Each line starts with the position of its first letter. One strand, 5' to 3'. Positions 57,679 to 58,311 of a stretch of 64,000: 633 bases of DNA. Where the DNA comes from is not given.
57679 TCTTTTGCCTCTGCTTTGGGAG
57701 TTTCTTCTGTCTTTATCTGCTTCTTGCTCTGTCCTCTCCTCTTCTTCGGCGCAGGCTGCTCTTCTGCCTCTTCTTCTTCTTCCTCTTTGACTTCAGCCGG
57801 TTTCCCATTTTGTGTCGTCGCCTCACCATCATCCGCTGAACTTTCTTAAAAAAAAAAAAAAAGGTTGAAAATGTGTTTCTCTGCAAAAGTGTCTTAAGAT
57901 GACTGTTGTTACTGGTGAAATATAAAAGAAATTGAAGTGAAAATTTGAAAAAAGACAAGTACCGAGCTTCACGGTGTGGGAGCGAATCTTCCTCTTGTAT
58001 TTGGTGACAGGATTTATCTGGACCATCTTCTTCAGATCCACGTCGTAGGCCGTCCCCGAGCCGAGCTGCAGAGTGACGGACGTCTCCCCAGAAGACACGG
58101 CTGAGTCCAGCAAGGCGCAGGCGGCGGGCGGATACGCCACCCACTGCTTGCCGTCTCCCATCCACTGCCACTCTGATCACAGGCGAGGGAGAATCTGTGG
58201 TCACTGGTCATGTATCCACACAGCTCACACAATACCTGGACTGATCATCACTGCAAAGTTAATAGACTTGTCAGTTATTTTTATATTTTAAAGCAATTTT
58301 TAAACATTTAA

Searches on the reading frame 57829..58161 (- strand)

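Call 15: search_protein_families(library=pfam, proteins=[window:57829-58161:-], max_evalue=0.01)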
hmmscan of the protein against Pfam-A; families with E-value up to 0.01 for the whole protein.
window:57829-58161:- (110 aa): 1 family
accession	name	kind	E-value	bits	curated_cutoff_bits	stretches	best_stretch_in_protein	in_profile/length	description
PF02825.26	WWE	-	3.4e-12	47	21.1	1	2-60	7-66/67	WWE domain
